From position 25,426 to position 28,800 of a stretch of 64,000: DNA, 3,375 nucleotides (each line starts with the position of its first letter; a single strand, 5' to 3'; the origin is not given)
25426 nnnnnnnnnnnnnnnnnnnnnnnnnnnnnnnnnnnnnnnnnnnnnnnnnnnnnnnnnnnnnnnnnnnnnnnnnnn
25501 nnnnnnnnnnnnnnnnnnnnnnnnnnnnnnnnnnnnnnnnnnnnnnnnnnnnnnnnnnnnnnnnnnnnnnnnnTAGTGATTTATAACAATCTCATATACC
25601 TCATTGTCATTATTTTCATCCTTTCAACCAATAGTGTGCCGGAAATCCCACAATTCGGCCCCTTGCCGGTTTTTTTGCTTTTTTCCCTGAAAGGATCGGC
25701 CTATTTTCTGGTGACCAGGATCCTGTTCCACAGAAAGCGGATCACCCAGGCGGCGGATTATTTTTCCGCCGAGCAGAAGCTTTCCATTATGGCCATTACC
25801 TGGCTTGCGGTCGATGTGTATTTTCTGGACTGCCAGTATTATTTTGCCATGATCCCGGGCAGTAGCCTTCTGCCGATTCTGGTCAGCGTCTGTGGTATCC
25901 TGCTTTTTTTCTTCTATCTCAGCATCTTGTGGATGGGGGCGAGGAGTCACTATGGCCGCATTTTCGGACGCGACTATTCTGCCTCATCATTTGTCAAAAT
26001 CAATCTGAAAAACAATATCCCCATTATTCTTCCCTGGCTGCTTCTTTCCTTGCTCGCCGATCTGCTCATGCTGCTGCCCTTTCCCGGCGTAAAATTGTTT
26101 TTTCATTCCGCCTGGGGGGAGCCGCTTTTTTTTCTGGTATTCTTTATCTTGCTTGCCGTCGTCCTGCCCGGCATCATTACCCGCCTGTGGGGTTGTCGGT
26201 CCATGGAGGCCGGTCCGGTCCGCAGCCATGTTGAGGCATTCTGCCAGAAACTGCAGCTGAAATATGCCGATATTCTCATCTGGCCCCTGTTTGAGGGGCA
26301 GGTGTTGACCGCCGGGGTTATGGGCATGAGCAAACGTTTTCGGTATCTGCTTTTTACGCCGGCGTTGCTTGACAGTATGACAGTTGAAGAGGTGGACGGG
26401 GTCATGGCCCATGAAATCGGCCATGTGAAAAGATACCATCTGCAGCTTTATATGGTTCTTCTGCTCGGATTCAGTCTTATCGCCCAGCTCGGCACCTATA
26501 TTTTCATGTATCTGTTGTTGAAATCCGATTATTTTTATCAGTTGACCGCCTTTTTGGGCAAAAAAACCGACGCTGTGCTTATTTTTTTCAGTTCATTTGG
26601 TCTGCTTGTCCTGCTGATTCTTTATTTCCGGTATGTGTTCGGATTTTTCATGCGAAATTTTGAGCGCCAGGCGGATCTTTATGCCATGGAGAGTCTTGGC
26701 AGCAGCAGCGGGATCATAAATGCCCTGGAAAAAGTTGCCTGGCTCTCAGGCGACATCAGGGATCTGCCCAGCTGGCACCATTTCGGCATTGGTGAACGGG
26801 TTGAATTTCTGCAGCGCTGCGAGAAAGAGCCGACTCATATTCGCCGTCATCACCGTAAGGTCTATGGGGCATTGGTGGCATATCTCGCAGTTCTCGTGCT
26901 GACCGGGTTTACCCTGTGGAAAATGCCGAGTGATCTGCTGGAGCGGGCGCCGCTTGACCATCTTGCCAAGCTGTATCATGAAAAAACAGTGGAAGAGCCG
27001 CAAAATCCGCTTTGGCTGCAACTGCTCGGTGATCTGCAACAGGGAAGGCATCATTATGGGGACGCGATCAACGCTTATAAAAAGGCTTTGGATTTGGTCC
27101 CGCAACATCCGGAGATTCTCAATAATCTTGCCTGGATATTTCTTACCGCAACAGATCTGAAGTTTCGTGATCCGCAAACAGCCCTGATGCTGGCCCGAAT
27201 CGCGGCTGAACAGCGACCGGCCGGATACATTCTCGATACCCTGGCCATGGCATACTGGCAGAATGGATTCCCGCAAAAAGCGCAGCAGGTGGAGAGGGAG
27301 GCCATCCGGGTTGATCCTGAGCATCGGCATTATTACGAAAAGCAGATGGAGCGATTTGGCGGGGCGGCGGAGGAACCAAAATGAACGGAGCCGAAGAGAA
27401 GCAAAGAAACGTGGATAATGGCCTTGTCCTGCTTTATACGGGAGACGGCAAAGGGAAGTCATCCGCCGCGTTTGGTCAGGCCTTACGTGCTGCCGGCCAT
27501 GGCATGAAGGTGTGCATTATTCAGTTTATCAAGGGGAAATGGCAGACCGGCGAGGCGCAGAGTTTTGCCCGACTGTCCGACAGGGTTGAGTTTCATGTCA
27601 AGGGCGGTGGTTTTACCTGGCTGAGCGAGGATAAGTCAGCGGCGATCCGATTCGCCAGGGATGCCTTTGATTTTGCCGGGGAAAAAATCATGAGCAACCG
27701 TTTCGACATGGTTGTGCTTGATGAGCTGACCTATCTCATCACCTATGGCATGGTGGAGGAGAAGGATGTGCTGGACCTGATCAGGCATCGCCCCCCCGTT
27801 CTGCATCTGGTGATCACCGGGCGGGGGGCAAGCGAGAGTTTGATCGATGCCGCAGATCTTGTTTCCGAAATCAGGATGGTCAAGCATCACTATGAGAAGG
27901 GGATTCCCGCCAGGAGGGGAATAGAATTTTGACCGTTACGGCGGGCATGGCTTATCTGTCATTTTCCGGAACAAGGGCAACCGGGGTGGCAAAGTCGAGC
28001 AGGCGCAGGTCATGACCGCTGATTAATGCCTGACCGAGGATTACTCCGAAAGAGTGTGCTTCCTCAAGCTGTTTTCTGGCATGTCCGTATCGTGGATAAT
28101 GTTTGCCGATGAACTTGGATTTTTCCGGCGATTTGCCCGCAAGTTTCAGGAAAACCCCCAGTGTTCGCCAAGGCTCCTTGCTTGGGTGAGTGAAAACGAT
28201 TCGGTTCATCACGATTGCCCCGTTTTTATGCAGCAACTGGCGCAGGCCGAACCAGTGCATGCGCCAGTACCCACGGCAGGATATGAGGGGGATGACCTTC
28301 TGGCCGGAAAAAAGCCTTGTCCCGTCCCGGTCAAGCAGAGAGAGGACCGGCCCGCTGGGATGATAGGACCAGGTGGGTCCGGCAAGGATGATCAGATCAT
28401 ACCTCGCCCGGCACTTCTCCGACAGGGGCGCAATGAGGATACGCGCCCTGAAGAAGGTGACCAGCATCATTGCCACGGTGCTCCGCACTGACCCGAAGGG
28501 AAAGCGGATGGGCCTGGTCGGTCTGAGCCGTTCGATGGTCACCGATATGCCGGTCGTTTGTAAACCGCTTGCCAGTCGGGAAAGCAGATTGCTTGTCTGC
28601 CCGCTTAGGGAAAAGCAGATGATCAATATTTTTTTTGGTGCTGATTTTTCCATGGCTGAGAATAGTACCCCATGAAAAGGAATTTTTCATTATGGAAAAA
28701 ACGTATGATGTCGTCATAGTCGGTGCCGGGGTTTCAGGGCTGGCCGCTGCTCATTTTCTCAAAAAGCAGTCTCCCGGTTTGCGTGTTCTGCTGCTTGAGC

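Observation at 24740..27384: J-domain protein with four MshEN-type motifs, translationally coupled to a membrane M48 protease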

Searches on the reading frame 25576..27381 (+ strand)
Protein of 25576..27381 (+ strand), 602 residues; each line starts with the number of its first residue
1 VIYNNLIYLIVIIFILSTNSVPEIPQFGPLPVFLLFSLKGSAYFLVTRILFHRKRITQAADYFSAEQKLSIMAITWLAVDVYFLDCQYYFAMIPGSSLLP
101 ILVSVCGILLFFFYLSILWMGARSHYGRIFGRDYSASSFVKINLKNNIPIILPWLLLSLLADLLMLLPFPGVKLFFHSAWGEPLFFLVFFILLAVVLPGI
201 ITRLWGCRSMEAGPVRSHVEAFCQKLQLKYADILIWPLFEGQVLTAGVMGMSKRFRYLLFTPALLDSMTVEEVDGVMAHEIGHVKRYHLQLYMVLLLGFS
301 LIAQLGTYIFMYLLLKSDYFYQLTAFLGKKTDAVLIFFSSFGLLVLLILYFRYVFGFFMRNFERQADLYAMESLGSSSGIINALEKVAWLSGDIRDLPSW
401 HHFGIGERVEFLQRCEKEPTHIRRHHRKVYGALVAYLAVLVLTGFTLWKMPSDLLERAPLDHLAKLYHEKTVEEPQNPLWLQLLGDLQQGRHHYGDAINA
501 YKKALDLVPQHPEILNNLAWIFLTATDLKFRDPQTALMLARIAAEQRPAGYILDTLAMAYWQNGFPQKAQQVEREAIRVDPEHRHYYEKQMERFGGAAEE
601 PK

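Call 3: search_protein_families(library=pfam, proteins=[window:25576-27381:+], max_evalue=1)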
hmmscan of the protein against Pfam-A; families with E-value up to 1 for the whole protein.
window:25576-27381:+ (602 aa): 17 families
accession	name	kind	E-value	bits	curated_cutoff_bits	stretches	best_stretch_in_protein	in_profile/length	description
PF01435.24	Peptidase_M48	-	3.7e-11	43.6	20.3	1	216-398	8-166/186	Peptidase family M48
PF13432.12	TPR_16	-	1e-09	39.1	32.7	1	484-525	3-44/65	Tetratricopeptide repeat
PF07719.23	TPR_2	-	1.5e-07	31.4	27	1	481-511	4-34/34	Tetratricopeptide repeat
PF13414.12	TPR_11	-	7.3e-06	26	26.8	1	494-519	10-35/42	TPR repeat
PF13428.12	TPR_14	-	1.3e-05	25.9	23.5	1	482-519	5-42/44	Tetratricopeptide repeat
PF14559.12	TPR_19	-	0.00019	22.1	25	1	493-524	6-37/68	Tetratricopeptide repeat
PF13431.12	TPR_17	-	0.00039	20.9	24.4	1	500-536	1-32/34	Tetratricopeptide repeat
PF23914.1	TPR_CcmH_CycH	-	0.0005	20.4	42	1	475-571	47-142/158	Cytochrome c-type biogenesis protein H TPR domain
PF13424.12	TPR_12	-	0.00068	20.2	30.1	1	481-524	13-57/77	Tetratricopeptide repeat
PF13429.12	TPR_15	-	0.0021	18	26.2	1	463-523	133-191/280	Tetratricopeptide repeat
PF13181.12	TPR_8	-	0.0045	17.5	25.7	0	555-583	6-34/34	Tetratricopeptide repeat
PF13203.12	DUF2201_N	-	0.005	16.9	23.2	1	256-288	43-75/271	Putative metallopeptidase domain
PF00515.34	TPR_1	-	0.0072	16.6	27.8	1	484-511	7-34/34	Tetratricopeptide repeat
PF13374.12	TPR_10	-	0.025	15.1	27.5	0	553-579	5-31/42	Tetratricopeptide repeat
PF11846.14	Wzy_C_2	-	0.049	14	28.5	1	532-584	128-180/191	Virulence factor membrane-bound polymerase, C-terminal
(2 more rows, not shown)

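Call 4: search_protein_families(library=ncbifam, proteins=[window:25576-27381:+], max_evalue=1)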
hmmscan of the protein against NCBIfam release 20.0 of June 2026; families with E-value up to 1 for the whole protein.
window:25576-27381:+ (602 aa): 18 families
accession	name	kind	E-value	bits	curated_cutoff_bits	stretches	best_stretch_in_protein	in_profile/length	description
TIGR02917.1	PEP_TPR_lipo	equivalog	1.6e-13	49.5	312.2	1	473-583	765-870/899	XrtA/PEP-CTERM system TPR-repeat protein PrsT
NF003425.0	PRK04897.1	equivalog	3.6e-08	33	355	1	257-388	121-251/298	zinc metalloprotease HtpX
NF003965.0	PRK05457.1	equivalog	1.7e-06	27.6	245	1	217-388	81-241/285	protease HtpX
NF002775.0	PRK02870.1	equivalog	2.7e-06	26.9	285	1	242-388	142-279/338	zinc metalloprotease HtpX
NF002669.0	PRK02391.1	equivalog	8.7e-06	25.1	341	1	211-387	75-239/298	zinc metalloprotease HtpX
NF002322.0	PRK01265.1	equivalog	0.0001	21.9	275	1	258-370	125-225/325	zinc metalloprotease HtpX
NF002363.0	PRK01345.1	equivalog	0.00048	19.3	422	1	262-296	113-146/318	zinc metalloprotease HtpX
NF052400.1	M48_BAM_BepA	equivalog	0.00072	18.4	570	2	465-568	328-427/483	beta-barrel assembly-enhancing protease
NF052399.1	M48_lipo_LoiP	exception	0.0013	18.2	365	1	264-293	113-142/247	metalloprotease LoiP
NF002826.0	PRK03001.1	equivalog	0.0015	17.8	369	1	261-290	113-142/285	zinc metalloprotease HtpX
NF002725.1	PRK02603.1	equivalog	0.0022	18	143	1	496-523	90-117/173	photosystem I assembly protein Ycf3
TIGR00540.1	TPR_hemY_coli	hypoth_equivalog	0.0027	16.5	142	1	465-519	313-361/385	heme biosynthesis-associated TPR protein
TIGR02521.1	type_IV_pilW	equivalog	0.0033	17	154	1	483-583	70-168/234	type IV pilus biogenesis/stability protein PilW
NF033920.0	C39_PA2778_fam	equivalog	0.0038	16.7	150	1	453-525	165-237/255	PA2778 family cysteine peptidase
NF040959.1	MamA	equivalog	0.02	14.3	200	1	473-522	134-183/204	magnetosome protein MamA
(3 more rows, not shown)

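Call 33: find_homologous_proteins(query=window:25576-27381:+)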
Query window:25576-27381:+ (602 aa): 2552 proteins with E <= 0.001 among 8000 candidates; the best 120 are listed.
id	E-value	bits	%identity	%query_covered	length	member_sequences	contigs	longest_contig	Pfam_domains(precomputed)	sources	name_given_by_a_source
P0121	0.0e+0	1369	100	100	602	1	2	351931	PF01435.25,PF13414.13,PF13432.13,PF13428.13,PF07719.24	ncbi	ncbi:MAG: M48 family metalloprotease [Pseudomonadota bacterium]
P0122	0.0e+0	1185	85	100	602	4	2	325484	PF01435.25,PF23914.2,PF13424.13,PF07719.24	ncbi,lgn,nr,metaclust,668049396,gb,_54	ncbi:MAG: hypothetical protein BM485_12235 [Desulfobulbaceae bacterium DB1]|nr:MAG: hypothetical pro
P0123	0.0e+0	1083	77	100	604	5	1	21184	PF01435.25,PF07719.24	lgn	-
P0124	3.8e-291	985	71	100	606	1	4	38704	PF01435.25,PF13431.13,PF23914.2,PF13414.13,PF13432.13,PF13428.13,PF13181.13,PF07719.24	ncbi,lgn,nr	ncbi:MAG: M48 family metalloprotease [Desulfobulbaceae bacterium]|nr:M48 family metalloprotease [Des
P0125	7.7e-289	977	71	99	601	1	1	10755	PF01435.25,PF13414.13,PF00515.35,PF13424.13,PF13428.13,PF07719.24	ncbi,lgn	-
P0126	3.1e-288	975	71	99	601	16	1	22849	PF01435.25,PF23914.2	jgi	-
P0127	3.7e-288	975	69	100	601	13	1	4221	PF01435.25,PF13431.13,PF07719.24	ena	-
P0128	6.7e-288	974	71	99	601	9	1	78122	PF01435.25,PF13431.13,PF13424.13,PF07719.24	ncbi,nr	ncbi:MAG: M48 family metalloprotease [Proteobacteria bacterium]|nr:M48 family metalloprotease [Pseud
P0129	3.5e-285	965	70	100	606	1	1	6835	PF14559.13,PF01435.25,PF13431.13,PF23914.2,PF13414.13,PF00515.35,PF13424.13,PF13432.13,PF13428.13,PF13181.13,PF07719.24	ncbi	-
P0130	1.3e-284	964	69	100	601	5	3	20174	PF01435.25,PF13431.13,PF13428.13,PF07719.24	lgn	-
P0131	4.3e-283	958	68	100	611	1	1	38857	PF01435.25,PF07719.24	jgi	jgi:Zn-dependent protease with chaperone function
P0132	7.7e-282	954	69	100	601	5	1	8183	PF01435.25,PF13431.13,PF13414.13,PF13424.13,PF07719.24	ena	-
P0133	1.1e-281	954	68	100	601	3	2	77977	PF01435.25,PF23914.2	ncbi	ncbi:MAG: M48 family metalloprotease [Thermodesulfobacteriota bacterium]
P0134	1.4e-280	950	68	100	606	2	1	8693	PF01435.25,PF13431.13,PF13424.13,PF13432.13,PF13428.13,PF13181.13,PF07719.24,PF13374.13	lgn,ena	-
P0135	4.9e-278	942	69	99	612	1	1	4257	PF01435.25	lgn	-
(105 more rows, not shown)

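Call 42: find_related_loci(query=A2, collection=genome_contigs, flank=4000)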
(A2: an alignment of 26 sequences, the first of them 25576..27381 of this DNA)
Query A2 (602 aa) in genome_contigs; peptide patterns used: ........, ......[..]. (x = any residue, [..] = any of these).
599 stretches matched a pattern (row limit reached: there are more); 593 encode a relative of the query (tblastn E <= 1e-3); the best 80 are kept; 80 distinct loci.
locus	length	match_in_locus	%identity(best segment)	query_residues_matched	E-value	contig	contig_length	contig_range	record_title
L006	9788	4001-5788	78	1-596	0e+0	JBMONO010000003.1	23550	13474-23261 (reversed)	MAG: Thermodesulfobacteriota bacterium isolate Betzabe_MAG078 MAG078_3, whole genome shotgun sequence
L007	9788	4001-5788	78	1-596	0e+0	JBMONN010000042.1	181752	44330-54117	MAG: Thermodesulfobacteriota bacterium isolate Betzabe_MAG077 MAG077_42, whole genome shotgun sequence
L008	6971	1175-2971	71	1-599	0e+0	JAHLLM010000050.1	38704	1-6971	MAG: Desulfobulbaceae bacterium isolate MAG127 NODE_2148_length_38704_cov_188.456053, whole genome shotgun sequence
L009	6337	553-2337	71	1-595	0e+0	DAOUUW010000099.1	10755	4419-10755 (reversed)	MAG TPA_asm: Deltaproteobacteria bacterium isolate CSMAG_833 CSMAG_833_k141_1450124_length_10755_cov_32.0000, whole geno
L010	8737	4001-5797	69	1-599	0e+0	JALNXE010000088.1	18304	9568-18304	MAG: Desulfobulbaceae bacterium isolate SO_2016_LW3 bin 20 scaffold04343_LW162_2016, whole genome shotgun sequence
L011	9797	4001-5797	70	1-599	0e+0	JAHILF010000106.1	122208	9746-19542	MAG: Proteobacteria bacterium isolate KR13_N2.mb.116 KR13_N2.mb.116_k141_224990, whole genome shotgun sequence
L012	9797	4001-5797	69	1-599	0e+0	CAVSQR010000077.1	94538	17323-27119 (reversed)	MAG: uncultured delta proteobacterium isolate MFD01299.bin.3.1 genome assembly, contig: contig_65923, whole genome shotg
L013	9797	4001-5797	69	1-599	0e+0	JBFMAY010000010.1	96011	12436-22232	MAG: Thermodesulfobacteriota bacterium isolate MAG150 MAG150_10, whole genome shotgun sequence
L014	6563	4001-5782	66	1-594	0e+0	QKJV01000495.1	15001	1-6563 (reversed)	MAG: Desulfobulbaceae bacterium isolate SZUA-615 scaffold_12666, whole genome shotgun sequence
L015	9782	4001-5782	69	1-594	0e+0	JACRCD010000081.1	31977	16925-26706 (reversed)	MAG: Deltaproteobacteria bacterium isolate NC_groundwater_1637_Pr3_B-0.1um_54_18 SR-2_scaffold_141_3066759, whole genome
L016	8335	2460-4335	79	1-596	0e+0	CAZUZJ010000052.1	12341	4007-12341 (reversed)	MAG TPA_asm: uncultured Desulfobulbia bacterium isolate SRP093185_co1_3 genome assembly, contig: NODE_3618_length_12341_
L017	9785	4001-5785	56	1-594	0e+0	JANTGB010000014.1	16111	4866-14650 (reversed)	MAG: Desulfobulbaceae bacterium isolate bin10037 c_000000003535, whole genome shotgun sequence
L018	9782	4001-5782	59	1-594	0e+0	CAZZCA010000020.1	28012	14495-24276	MAG TPA_asm: uncultured Desulfobulbia bacterium isolate binchicken_co142_316 genome assembly, contig: NODE_4852_length_2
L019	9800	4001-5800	56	2-600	0e+0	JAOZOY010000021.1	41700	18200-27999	MAG: Deltaproteobacteria bacterium isolate GMC4.metabat2.118_sub GMC4_478_length_41700_cov_25.029415, whole genome shotg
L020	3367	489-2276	54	2-596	0e+0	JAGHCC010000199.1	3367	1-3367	MAG: Desulfobulbaceae bacterium isolate AUK272 PB_MBMC_226_c_000000000036, whole genome shotgun sequence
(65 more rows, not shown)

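Call 51: predict_structure(alignment_id=A2)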
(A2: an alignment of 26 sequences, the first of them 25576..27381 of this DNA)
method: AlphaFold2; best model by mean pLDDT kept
length: 602 residues; sequences in the alignment: 26
mean_pLDDT: 85.5   pTM: 0.68
mean pLDDT of the five models: 85.5, 84.7, 82.5, 81.9, 80.0
residues with pLDDT >= 90: 201; 70-90: 365; 50-70: 34; < 50: 2
segments of 3 or more residues with pLDDT < 50: none
pLDDT, mean of each block of 10 residues (from residue 1): 78 81 83 93 92 73 85 91 89 88 93 94 84 84 87 89 87 83 83 82 86 87 83 78 70 71 81 87 86 85 87 85 81 76 84 89 92 89 81 66 81 92 94 95 89 73 81 86 89 91 93 95 91 94 94 95 91 93 89 72 42
secondary structure, 60 per line:
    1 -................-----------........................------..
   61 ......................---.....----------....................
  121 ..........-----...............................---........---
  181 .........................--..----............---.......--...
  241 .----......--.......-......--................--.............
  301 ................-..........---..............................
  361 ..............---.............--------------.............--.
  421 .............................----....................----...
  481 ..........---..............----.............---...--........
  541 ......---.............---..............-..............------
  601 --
elements in order: H2-17 H29-52 H59-82 H86-90 H101-130 H136-166 H170-177 H181-205 H214-225 E229-235 H238-241 E246-251 E254-260 H262-267 H270-285 H288-316 H318-327 H331-374 H378-390 H405-417 H420-449 H454-473 H478-490 H494-507 H512-524 H533-546 H550-562 H566-579 H581-594

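Call 54: fold_search(model_id=the predicted structure, library=pdb)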
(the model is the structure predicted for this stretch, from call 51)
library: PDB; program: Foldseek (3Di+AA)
matches with E <= 10: 1212; with E <= 0.001: 39
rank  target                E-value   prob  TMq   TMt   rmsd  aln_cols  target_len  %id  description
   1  4aw6_A                4.4e-06  1.00  0.36  0.47  10.6       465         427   16  Crystal structure of the human nuclear membrane zinc metalloprotease ZMPSTE24 (FACE1) (released 2012-07-25)
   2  2ypt_A                4.6e-06  1.00  0.35  0.47  11.1       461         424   17  Crystal structure of the human nuclear membrane zinc metalloprotease ZMPSTE24 mutant (E336A) in complex with a synthet (released 2012-12-05)
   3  2ypt_E                5.0e-06  1.00  0.35  0.48  11.1       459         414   17  Crystal structure of the human nuclear membrane zinc metalloprotease ZMPSTE24 mutant (E336A) in complex with a synthet (released 2012-12-05)
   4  4aw6_D                5.2e-06  1.00  0.36  0.48  11.1       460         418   17  Crystal structure of the human nuclear membrane zinc metalloprotease ZMPSTE24 (FACE1) (released 2012-07-25)
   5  2ypt_B                5.4e-06  1.00  0.35  0.48  11.1       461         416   17  Crystal structure of the human nuclear membrane zinc metalloprotease ZMPSTE24 mutant (E336A) in complex with a synthet (released 2012-12-05)
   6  4il3_A                5.9e-06  1.00  0.32  0.43  15.4       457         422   16  Crystal Structure of S. mikatae Ste24p (released 2013-02-20)
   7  2ypt_D                6.6e-06  1.00  0.39  0.54  10.3       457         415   17  Crystal structure of the human nuclear membrane zinc metalloprotease ZMPSTE24 mutant (E336A) in complex with a synthet (released 2012-12-05)
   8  4aw6_B                8.8e-06  1.00  0.36  0.48  11.0       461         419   17  Crystal structure of the human nuclear membrane zinc metalloprotease ZMPSTE24 (FACE1) (released 2012-07-25)
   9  6bh8_B                4.7e-05  1.00  0.38  0.53   9.3       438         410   18  Crystal structure of ZMPSTE24 in complex with phosphoramidon (released 2018-08-15)
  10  9qhc_A                7.0e-05  1.00  0.20  0.42  21.7       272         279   18  Crystal structure of 8-repeat CTPR protein with eliminated coordination sites (released 2025-10-22)
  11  1w3b_A                7.3e-05  1.00  0.21  0.31  24.5       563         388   13  The superhelical TPR domain of O-linked GlcNAc transferase reveals structural similarities to importin alpha. (released 2004-09-09)
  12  9qhc_B                8.2e-05  1.00  0.21  0.46  22.6       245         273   18  Crystal structure of 8-repeat CTPR protein with eliminated coordination sites (released 2025-10-22)
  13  9gzg_A                1.5e-04  1.00  0.21  0.78   2.6       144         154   22  Crystal structure of CTPR4E4 mutant (released 2025-10-15)
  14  8chy                  1.6e-04  1.00  0.19  0.41  19.2       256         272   18  Crystal structure of an 8-repeat consensus TPR superhelix with Zinc. (released 2024-02-21)
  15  6bh8_A                1.6e-04  1.00  0.34  0.51  14.1       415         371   19  Crystal structure of ZMPSTE24 in complex with phosphoramidon (released 2018-08-15)
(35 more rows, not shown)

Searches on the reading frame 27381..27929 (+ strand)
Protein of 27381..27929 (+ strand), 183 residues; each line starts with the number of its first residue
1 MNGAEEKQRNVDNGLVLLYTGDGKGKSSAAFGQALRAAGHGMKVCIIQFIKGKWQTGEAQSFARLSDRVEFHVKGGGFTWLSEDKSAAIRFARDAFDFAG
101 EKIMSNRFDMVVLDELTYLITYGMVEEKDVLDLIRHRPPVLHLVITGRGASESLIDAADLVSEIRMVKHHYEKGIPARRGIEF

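Call 3: search_protein_families(library=pfam, proteins=[window:27381-27929:+], max_evalue=1)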
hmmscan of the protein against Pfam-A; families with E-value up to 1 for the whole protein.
window:27381-27929:+ (183 aa): 1 family
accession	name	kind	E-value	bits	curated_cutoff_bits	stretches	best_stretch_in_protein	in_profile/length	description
PF02572.21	CobA_CobO_BtuR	-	1.9e-64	217.4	25.7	1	13-183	2-172/172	ATP:corrinoid adenosyltransferase BtuR/CobO/CobP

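Call 4: search_protein_families(library=ncbifam, proteins=[window:27381-27929:+], max_evalue=1)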
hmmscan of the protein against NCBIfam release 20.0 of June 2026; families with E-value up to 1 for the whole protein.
window:27381-27929:+ (183 aa): 5 families
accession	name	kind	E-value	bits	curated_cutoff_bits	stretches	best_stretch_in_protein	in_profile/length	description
NF004637.0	PRK05986.1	subfamily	1.2e-64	217.6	185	1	7-183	22-197/197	cob(I)yrinic acid a,c-diamide adenosyltransferase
TIGR00708.1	cobA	equivalog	2e-59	200.3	167.75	1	12-183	4-177/177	cob(I)yrinic acid a,c-diamide adenosyltransferase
NF005648.0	PRK07414.1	equivalog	3.1e-27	95.3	248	1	13-167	21-175/178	P-loop NTPase family protein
NF005647.0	PRK07413.1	equivalog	1.6e-22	79.7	426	2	82-172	98-190/382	cob(I)yrinic acid a,c-diamide adenosyltransferase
TIGR03240.1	arg_catab_astD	equivalog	0.039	12.7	579.3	1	48-111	1-63/484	succinylglutamate-semialdehyde dehydrogenase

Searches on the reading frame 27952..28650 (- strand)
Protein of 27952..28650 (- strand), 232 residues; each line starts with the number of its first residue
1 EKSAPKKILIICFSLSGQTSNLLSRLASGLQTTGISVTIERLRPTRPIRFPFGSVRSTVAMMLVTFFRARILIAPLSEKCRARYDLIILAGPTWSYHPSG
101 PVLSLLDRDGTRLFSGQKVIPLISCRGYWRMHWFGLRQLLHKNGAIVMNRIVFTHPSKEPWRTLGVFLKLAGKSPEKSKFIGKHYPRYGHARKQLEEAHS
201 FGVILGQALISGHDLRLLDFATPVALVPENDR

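Call 49: search_protein_families(library=pfam, proteins=[window:27952-28650:-], max_evalue=0.001)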
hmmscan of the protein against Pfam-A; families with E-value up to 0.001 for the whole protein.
window:27952-28650:- (232 aa): 1 family
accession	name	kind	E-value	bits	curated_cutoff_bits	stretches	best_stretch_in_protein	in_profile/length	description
PF03358.20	FMN_red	-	0.00023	21.2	24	1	7-154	2-146/152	NADPH-dependent FMN reductase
